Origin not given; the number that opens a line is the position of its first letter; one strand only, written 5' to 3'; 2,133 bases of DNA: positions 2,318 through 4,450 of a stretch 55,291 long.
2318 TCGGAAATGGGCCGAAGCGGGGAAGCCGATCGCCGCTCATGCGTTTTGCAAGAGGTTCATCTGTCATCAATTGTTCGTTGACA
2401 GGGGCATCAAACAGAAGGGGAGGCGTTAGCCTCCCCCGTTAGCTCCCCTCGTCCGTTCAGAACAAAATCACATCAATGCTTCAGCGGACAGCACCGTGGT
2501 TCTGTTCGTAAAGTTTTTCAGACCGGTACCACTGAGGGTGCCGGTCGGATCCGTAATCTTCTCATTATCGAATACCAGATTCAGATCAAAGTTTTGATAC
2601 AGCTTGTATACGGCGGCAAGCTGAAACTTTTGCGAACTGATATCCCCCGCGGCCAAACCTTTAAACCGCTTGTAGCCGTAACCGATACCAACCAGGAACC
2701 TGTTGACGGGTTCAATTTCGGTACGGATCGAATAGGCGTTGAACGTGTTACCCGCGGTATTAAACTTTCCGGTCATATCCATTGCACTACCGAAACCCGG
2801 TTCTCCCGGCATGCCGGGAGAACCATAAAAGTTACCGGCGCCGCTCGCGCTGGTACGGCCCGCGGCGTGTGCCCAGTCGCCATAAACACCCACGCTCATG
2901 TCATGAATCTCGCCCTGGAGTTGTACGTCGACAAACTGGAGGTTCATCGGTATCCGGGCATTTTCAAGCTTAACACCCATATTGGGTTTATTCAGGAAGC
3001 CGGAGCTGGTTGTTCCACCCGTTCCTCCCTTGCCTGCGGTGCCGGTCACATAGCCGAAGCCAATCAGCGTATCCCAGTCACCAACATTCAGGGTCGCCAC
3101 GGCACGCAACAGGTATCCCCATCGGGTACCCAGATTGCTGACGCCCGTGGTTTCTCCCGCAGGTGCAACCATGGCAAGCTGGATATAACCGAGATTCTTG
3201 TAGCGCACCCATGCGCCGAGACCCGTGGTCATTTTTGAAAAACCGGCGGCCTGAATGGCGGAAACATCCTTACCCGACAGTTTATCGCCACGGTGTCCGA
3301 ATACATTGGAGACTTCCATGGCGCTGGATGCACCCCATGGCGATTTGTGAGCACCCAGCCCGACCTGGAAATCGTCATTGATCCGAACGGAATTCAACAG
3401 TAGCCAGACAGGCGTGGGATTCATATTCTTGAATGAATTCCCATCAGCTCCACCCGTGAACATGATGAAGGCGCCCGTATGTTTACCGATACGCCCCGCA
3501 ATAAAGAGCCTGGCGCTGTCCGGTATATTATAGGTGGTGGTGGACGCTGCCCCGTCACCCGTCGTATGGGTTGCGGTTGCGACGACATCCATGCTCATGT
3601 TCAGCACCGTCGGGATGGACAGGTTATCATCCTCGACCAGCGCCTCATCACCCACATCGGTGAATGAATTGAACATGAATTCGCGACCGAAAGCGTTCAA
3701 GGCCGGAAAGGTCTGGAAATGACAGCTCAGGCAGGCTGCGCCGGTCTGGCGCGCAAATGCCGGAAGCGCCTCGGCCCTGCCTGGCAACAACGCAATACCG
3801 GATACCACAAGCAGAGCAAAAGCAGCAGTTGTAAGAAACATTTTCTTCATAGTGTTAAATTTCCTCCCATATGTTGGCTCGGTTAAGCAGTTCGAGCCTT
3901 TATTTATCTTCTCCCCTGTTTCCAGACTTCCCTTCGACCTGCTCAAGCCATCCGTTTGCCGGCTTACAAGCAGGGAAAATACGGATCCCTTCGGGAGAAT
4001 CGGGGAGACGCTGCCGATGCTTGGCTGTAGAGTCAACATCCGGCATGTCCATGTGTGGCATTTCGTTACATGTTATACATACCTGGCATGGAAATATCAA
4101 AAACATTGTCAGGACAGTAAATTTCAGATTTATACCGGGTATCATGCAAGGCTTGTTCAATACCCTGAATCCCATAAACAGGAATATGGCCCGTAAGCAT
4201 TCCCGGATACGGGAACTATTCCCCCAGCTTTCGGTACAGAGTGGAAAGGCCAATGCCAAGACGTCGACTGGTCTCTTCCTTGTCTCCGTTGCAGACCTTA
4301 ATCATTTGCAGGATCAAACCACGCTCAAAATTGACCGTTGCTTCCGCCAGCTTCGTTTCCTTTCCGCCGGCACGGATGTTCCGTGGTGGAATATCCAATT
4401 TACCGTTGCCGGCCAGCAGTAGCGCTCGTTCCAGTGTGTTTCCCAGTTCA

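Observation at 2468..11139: Co-directional module: Cyc2-like gene, sigma54-type two-component system, TlpA, CcdA and a Cu-ATPase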

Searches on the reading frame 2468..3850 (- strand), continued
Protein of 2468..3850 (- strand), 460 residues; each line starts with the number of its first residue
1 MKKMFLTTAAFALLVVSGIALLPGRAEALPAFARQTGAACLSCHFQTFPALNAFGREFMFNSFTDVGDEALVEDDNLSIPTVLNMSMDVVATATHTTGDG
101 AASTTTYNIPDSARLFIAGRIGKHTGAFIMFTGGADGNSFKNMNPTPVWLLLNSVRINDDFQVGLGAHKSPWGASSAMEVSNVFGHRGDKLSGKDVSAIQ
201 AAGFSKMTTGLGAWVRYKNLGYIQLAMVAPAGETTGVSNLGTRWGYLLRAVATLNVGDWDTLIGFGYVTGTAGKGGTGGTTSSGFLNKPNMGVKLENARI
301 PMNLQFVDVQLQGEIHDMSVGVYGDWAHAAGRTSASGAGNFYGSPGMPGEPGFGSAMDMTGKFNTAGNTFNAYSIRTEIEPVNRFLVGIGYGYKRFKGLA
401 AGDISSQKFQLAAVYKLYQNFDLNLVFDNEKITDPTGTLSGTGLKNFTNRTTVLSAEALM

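Call 58: find_encoding_contigs(protein=P0027, flank=8000, max_places=1)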
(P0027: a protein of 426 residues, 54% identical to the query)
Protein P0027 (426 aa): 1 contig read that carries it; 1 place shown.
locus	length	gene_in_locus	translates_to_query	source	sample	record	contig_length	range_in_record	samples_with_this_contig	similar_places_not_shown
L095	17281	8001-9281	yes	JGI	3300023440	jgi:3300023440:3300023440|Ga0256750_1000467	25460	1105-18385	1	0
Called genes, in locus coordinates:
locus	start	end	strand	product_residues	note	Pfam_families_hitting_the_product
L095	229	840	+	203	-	PF03625:DUF302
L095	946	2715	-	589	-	PF04055:Radical_SAM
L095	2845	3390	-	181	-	PF04982:TM_HPP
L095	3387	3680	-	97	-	PF03992:ABM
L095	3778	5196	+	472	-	PF00370:FGGY_N, PF02782:FGGY_C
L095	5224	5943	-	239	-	PF03009:GDPD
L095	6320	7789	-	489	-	PF07690:MFS_1, PF00854:PTR2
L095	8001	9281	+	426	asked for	-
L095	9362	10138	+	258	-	-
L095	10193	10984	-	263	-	PF00218:IGPS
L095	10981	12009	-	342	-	PF02885:Glycos_trans_3N, PF00591:Glycos_transf_3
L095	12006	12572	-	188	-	PF00117:GATase, PF07722:Peptidase_C26 (weak)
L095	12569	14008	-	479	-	PF04715:, PF00425:Chorismate_bind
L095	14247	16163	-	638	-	PF13623:SurA_N_2, PF13624:SurA_N_3, PF13145:Rotamase_2, PF13616:Rotamase_3, PF00639:Rotamase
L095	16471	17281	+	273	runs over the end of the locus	PF02405:MlaE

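Call 59: predict_structure(alignment_id=A1)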
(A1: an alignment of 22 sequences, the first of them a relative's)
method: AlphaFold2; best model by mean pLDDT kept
length: 460 residues; sequences in the alignment: 22
mean_pLDDT: 71.0   pTM: 0.73
mean pLDDT of the five models: 71.0, 70.7, 69.5, 69.2, 68.3
residues with pLDDT >= 90: 90; 70-90: 209; 50-70: 46; < 50: 115
segments of 3 or more residues with pLDDT < 50: 1-51, 66-77, 134-143, 236-240, 277-296, 345-361
pLDDT, mean of each block of 10 residues (from residue 1): 41 43 30 35 44 66 53 47 73 86 82 74 78 46 60 85 88 80 70 83 81 88 89 55 83 87 93 57 34 50 92 84 93 75 55 34 75 92 85 88 89 83 89 82 84 85
secondary structure, 60 per line:
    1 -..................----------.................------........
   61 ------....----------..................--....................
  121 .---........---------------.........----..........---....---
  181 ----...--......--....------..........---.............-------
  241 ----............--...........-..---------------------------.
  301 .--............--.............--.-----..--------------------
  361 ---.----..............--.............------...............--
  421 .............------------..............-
elements in order: H2-19 H30-46 H53-60 H67-70 E81-98 E101-121 E125-132 E148-156 E161-170 H174-177 H190-195 H198-201 E208-217 E221-230 E245-256 E259-269 E304-315 E318-330 E369-382 E385-397 E404-418 E421-433 E446-459

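Call 66: fold_search(model_id=the predicted structure, library=pdb)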
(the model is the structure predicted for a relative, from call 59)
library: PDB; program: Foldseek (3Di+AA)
matches with E <= 10: 858; with E <= 0.001: 259
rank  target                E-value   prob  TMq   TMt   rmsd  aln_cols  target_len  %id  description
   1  3a2s_X                4.6e-12  1.00  0.46  0.59   8.4       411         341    9  Crystal Structure of outer membrane protein PorB from Neisseria meningitidis in complex with sucrose (released 2010-04-07)
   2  8wv0_A                1.6e-11  1.00  0.43  0.57   7.6       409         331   11  Outer membrane porin of Burkholderia pseudomallei (BpsOmp38) (released 2024-10-30)
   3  5oyk                  1.8e-11  1.00  0.42  0.58   9.4       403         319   11  Outer-membrane expressed OmpT of Vibrio cholerae (released 2018-04-25)
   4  6ehe                  2.2e-11  1.00  0.45  0.64   7.6       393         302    9  OmpTdeltaL8 (loop L8 deletion mutant of OmpT), an outer membrane protein of Vibrio cholerae (released 2018-04-25)
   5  8wv0_B                3.2e-11  1.00  0.42  0.56   7.8       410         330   11  Outer membrane porin of Burkholderia pseudomallei (BpsOmp38) (released 2024-10-30)
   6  7vtz                  3.4e-11  1.00  0.42  0.44  10.7       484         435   12  Chitoporin from Escherichia coli (released 2022-11-09)
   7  6ehd                  9.0e-11  1.00  0.44  0.60   8.5       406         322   10  OmpT (in-vitro folded), an outer membrane protein of Vibrio cholerae (released 2018-04-25)
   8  6ehf                  1.5e-10  1.00  0.43  0.58   8.8       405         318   10  OmpT (in-vitro folded), an outer membrane protein Vibrio cholerae (trimer form) (released 2018-04-25)
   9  7vu2                  1.6e-10  1.00  0.41  0.43  11.1       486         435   11  Chitoporin from Serratia marcescens (released 2022-11-09)
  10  7de8                  2.7e-10  1.00  0.45  0.57   7.8       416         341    9  Crystal Structure of outer membrane protein PorB with G103K mutations from Neisseria meningitidis W135 (released 2021-03-31)
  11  5ldt_A                4.1e-10  1.00  0.42  0.47  10.8       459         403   11  Crystal Structures of MOMP from Campylobacter jejuni (released 2016-10-26)
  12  3wi5                  4.6e-10  1.00  0.42  0.58   8.0       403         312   10  Crystal structure of the Loop 7 mutant PorB from Neisseria meningitidis serogroup B (released 2014-01-01)
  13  3wi4                  6.7e-10  1.00  0.46  0.64   6.8       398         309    9  Crystal structure of wild-type PorB from Neisseria meningitidis serogroup B (released 2014-01-01)
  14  5ldv                  7.0e-10  1.00  0.41  0.46  11.2       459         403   11  Crystal Structures of MOMP from Campylobacter jejuni (released 2016-10-26)
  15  4aui_A                7.9e-10  1.00  0.43  0.60   7.9       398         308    7  STRUCTURE AND FUNCTION OF THE PORB PORIN FROM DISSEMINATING N. GONORRHOEAE (released 2012-10-10)
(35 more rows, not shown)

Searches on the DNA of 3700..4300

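Call 16: search_rna_families(source=window, start=3700, end=4300, threshold=evalue, max_evalue=10)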
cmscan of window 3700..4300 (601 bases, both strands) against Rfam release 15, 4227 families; matches with E-value up to 10: 4.
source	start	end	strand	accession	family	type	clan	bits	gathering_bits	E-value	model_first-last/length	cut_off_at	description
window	4045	4112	+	RF03614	mir-3431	Gene; miRNA;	-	17.2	100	1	1-86/86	no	mir-3431 microRNA precursor family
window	3840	3908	+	RF04319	BTncRNA_FopS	Gene; sRNA;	-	16.8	56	5.9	1-71/71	no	Bacteroidetes FopS (family of paralogous sRNAs)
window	3838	3906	+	RF02869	ncS025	Gene; sRNA;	-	15.9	46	3.1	1-85/85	no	Burkholderia sRNA 25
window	3837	3907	+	RF02676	Esr41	Gene; sRNA;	-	14.7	102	4.3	1-74/74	no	Enterohemorrhagic E. coli sRNA 41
